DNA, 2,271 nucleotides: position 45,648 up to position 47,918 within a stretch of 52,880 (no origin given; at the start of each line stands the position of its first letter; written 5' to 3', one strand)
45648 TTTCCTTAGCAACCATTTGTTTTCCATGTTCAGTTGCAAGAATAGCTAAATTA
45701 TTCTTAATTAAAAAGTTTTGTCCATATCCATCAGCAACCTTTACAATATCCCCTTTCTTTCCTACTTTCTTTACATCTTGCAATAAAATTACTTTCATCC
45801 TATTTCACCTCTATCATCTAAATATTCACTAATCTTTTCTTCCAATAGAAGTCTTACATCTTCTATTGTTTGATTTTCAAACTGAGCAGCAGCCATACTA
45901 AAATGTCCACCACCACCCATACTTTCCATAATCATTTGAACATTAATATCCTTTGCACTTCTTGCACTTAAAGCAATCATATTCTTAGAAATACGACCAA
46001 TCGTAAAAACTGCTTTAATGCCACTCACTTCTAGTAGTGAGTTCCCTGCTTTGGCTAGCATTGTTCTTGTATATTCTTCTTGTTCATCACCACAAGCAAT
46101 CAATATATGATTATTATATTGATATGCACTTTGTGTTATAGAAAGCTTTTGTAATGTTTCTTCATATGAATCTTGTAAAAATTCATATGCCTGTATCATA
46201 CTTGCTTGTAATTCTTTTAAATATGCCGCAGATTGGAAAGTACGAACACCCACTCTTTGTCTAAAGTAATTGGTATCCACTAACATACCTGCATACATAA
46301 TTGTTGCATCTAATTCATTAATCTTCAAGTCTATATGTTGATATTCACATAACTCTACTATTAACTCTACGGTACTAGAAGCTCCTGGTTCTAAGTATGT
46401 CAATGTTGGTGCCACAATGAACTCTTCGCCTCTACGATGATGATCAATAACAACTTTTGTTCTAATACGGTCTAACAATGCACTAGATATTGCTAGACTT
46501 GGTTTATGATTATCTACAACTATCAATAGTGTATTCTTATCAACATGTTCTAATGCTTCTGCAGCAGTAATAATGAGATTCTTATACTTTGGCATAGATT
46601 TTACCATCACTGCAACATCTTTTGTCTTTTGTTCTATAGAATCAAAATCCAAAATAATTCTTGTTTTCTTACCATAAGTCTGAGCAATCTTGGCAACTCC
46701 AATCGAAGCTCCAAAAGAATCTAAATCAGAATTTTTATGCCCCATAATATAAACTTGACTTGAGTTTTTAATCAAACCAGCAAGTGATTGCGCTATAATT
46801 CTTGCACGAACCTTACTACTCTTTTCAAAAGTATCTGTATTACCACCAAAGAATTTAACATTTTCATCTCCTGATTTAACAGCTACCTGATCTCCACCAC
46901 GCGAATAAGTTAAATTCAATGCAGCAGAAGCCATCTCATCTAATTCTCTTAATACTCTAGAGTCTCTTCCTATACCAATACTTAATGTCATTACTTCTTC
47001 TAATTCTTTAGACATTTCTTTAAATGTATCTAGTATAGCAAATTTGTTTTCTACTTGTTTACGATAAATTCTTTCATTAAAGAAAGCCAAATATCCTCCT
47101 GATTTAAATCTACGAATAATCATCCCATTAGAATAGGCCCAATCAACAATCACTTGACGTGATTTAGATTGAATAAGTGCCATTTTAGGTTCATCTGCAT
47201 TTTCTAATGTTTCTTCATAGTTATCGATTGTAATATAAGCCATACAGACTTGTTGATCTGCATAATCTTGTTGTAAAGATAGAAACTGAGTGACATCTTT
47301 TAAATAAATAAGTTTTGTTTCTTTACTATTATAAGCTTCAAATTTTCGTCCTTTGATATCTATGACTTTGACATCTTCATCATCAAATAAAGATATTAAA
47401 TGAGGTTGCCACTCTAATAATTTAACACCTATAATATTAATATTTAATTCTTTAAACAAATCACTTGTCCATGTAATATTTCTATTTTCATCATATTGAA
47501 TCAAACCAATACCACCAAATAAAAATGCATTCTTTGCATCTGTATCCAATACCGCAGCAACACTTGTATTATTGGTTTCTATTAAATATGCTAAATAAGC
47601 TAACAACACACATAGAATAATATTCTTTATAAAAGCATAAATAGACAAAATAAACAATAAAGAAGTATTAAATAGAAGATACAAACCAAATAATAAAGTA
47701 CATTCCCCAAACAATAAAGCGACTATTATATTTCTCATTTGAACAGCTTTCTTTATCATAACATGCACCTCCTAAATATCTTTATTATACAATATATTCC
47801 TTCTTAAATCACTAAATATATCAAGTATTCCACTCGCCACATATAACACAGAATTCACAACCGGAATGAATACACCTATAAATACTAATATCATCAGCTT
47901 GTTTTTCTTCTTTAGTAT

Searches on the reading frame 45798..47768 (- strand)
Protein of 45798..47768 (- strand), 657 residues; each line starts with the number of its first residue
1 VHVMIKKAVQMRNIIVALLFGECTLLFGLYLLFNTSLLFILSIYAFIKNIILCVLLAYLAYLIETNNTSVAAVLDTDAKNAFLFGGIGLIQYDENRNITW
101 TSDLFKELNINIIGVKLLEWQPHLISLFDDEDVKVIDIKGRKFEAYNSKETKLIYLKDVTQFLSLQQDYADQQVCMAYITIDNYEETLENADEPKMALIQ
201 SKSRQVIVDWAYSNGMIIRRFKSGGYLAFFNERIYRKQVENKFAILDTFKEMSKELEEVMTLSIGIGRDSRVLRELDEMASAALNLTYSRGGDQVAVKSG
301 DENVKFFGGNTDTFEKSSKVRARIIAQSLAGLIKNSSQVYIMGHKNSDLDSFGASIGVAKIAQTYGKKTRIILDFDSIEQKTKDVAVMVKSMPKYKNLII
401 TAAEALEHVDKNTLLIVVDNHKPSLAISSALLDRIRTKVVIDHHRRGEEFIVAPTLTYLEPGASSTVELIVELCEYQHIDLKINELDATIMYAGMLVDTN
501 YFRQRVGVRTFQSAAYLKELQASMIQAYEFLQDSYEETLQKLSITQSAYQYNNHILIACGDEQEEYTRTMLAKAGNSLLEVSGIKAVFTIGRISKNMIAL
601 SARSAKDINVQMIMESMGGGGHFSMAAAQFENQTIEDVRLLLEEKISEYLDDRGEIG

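Call 80: search_protein_families(library=pfam, proteins=[window:45798-47768:-], max_evalue=0.00001)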
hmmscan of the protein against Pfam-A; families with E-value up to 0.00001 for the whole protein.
window:45798-47768:- (657 aa): 4 families
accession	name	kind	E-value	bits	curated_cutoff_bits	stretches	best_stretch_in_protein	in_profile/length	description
PF24898.2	GGDEF_GdpP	-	9.3e-29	100.7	30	1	179-302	1-123/126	Cyclic-di-AMP phosphodiesterase GdpP-like, GGDEF domain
PF01368.27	DHH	-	2.6e-23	83.1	28.1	1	338-495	1-125/125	DHH family, N-terminal domain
PF02272.25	DHHA1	-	1.7e-10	41.7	25.9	1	563-647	10-101/102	DHHA1 domain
PF21370.4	PAS_GdpP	-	2.3e-08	34.8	27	1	87-159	14-90/90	Cyclic-di-AMP phosphodiesterase GdpP-like, PAS domain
